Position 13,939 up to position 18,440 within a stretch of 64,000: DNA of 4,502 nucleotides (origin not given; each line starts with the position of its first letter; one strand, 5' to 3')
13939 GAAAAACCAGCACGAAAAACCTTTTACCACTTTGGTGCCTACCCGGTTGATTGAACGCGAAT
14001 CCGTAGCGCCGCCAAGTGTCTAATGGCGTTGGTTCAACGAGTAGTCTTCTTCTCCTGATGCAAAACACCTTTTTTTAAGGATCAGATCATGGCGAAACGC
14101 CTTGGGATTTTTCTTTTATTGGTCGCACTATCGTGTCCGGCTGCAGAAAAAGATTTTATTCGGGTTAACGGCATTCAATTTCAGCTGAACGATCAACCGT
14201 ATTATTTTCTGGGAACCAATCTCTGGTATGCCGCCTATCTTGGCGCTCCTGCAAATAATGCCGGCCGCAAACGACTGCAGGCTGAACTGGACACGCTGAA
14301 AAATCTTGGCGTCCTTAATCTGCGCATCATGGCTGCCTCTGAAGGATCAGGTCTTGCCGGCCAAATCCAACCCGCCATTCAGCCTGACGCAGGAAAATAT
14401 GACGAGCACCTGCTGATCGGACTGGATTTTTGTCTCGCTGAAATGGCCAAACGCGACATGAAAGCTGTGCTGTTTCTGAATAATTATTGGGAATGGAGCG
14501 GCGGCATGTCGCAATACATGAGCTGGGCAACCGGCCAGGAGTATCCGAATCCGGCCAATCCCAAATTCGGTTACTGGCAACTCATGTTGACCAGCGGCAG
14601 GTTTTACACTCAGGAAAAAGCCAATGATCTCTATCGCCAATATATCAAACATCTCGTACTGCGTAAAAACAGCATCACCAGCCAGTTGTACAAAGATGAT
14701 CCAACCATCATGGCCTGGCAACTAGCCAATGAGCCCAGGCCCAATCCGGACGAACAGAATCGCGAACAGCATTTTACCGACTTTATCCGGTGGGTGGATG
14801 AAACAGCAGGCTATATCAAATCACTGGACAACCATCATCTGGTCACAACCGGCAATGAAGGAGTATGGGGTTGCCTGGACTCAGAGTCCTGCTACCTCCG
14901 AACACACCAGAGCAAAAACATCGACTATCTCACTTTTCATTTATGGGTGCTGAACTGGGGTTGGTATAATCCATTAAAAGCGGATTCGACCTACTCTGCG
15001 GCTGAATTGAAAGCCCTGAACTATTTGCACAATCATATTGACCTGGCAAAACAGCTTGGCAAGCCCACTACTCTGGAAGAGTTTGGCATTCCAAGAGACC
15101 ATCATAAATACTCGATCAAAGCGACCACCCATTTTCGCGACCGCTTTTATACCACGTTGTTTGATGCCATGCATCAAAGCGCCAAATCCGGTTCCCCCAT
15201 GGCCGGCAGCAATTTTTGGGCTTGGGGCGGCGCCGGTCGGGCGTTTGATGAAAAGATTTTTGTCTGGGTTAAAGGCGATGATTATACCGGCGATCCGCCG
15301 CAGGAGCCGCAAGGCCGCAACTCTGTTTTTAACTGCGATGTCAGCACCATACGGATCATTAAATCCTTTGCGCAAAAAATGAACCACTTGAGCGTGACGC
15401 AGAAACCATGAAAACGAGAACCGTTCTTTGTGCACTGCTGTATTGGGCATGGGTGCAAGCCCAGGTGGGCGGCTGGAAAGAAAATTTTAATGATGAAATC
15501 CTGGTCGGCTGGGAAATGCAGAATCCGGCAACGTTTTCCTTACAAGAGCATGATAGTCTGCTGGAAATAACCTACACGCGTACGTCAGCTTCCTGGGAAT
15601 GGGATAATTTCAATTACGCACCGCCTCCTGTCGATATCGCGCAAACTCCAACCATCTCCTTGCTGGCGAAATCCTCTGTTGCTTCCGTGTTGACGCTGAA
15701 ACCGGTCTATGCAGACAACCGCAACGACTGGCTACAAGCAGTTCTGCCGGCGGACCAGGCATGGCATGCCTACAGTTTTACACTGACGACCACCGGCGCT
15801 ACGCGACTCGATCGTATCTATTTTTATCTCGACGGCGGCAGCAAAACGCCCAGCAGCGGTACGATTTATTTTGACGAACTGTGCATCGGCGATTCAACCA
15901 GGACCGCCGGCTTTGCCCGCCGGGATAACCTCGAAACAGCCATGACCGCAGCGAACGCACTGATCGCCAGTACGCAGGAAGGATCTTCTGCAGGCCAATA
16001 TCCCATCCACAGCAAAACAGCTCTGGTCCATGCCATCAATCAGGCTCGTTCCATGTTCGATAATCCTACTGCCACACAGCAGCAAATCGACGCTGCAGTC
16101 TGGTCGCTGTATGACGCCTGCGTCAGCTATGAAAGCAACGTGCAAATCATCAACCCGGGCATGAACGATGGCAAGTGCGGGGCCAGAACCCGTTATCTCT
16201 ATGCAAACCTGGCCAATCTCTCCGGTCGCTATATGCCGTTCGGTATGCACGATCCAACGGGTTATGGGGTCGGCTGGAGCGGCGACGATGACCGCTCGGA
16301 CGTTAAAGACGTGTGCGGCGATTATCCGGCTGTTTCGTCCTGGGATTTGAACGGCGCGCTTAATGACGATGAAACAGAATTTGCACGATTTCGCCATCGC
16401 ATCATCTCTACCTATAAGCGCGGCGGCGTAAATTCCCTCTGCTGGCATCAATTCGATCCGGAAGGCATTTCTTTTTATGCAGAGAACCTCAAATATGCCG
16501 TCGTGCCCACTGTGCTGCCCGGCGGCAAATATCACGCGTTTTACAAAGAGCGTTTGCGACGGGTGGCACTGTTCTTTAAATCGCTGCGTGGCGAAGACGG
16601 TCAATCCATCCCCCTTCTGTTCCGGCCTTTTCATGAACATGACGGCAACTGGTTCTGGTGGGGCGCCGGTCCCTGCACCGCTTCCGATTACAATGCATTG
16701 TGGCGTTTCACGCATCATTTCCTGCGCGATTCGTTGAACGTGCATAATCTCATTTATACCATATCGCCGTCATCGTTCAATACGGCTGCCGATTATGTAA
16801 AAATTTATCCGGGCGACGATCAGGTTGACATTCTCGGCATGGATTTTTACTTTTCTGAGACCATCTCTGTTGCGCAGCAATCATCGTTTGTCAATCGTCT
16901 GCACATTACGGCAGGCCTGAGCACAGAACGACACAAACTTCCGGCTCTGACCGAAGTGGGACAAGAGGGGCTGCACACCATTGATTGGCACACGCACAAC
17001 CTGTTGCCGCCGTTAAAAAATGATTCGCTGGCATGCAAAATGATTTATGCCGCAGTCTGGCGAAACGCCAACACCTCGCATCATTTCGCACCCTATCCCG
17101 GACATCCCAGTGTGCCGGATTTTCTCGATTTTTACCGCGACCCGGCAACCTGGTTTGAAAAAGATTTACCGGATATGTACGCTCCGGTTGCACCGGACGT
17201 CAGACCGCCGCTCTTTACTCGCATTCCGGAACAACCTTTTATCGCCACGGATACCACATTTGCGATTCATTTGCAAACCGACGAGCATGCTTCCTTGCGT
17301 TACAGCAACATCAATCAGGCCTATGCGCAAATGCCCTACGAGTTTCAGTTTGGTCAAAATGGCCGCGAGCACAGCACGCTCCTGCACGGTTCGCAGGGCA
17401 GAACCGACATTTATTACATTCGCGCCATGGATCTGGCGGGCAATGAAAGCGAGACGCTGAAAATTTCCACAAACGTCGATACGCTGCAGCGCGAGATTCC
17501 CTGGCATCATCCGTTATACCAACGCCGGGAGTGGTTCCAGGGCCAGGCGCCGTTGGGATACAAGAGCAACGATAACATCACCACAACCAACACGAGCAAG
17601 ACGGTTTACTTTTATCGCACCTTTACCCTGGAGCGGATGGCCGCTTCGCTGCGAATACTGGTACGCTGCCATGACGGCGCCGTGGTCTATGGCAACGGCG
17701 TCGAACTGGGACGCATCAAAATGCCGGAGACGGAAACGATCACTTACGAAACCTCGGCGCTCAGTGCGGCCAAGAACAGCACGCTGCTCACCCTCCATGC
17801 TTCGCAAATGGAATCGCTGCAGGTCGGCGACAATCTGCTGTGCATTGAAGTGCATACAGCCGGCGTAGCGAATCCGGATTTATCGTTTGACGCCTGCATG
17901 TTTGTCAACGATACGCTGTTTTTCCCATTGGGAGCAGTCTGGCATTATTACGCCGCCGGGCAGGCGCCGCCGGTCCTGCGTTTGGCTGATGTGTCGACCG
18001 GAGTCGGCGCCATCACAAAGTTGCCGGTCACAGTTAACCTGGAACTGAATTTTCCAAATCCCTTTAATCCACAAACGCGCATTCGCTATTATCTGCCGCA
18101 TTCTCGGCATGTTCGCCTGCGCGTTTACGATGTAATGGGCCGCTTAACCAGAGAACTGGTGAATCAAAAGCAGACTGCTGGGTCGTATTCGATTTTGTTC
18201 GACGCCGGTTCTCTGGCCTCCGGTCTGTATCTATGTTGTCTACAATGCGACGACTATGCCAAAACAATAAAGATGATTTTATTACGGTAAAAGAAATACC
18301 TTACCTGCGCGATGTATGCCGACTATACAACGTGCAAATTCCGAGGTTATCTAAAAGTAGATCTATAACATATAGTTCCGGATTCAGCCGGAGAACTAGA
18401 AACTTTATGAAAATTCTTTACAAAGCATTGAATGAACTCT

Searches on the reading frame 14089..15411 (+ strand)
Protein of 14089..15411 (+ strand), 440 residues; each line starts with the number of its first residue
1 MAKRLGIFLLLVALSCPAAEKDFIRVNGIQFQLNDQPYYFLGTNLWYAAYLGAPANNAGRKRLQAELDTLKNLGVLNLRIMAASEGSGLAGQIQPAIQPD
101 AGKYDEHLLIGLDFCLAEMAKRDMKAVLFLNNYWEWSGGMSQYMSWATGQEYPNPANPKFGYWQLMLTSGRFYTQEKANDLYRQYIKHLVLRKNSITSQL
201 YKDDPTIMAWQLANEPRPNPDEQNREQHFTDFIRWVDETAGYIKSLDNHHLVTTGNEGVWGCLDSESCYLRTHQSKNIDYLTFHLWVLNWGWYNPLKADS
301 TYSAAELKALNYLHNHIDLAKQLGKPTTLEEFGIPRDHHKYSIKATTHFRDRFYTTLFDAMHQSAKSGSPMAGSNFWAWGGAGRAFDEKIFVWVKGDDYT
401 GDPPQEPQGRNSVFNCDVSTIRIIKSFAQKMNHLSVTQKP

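Call 63: search_protein_families(library=pfam, proteins=[window:14089-15411:+], max_evalue=0.001)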
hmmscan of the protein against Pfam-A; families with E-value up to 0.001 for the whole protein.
window:14089-15411:+ (440 aa): 1 family
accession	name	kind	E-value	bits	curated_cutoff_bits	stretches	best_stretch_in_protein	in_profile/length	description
PF02449.21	Glyco_hydro_42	-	0.00021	21.2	21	1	177-250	103-172/376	Beta-galactosidase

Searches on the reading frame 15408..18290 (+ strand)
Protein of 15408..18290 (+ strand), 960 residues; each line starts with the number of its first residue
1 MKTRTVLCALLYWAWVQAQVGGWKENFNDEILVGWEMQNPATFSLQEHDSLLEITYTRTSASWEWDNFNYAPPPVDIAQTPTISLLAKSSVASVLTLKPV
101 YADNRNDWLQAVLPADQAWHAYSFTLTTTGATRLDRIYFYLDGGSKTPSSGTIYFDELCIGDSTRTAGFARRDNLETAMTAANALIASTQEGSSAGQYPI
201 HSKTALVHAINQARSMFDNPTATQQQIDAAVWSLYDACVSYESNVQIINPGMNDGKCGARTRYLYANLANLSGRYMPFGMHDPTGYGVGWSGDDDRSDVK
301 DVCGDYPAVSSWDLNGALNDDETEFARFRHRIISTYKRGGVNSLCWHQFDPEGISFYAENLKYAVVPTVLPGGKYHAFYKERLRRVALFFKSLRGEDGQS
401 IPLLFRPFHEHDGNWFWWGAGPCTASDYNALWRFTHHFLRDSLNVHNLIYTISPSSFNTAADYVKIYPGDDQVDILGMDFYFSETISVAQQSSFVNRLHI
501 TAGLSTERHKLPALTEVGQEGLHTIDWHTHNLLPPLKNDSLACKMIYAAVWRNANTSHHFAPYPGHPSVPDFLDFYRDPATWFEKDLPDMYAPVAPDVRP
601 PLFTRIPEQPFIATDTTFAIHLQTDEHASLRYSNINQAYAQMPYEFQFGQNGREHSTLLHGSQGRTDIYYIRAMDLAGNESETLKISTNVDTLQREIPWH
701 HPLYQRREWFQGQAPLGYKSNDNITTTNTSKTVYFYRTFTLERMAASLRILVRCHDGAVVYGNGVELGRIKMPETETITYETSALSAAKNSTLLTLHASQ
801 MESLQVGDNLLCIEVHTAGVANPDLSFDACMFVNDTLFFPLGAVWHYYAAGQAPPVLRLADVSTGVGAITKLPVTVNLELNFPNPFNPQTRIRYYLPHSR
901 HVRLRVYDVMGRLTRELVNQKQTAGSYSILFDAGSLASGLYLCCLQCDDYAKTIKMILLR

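Call 63: search_protein_families(library=pfam, proteins=[window:15408-18290:+], max_evalue=0.001)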
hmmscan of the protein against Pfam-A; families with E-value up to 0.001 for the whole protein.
window:15408-18290:+ (960 aa): 3 families
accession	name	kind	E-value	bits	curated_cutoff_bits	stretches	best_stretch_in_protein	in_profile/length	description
PF02156.21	Glyco_hydro_26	-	3e-33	116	20.2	1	259-490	7-239/311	Glycosyl hydrolase family 26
PF18962.6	Por_Secre_tail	-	1.8e-06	28.6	27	1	882-957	2-74/75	Secretion system C-terminal sorting domain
PF07554.19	FIVAR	-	3.1e-05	25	29.2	1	178-231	1-60/71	FIVAR domain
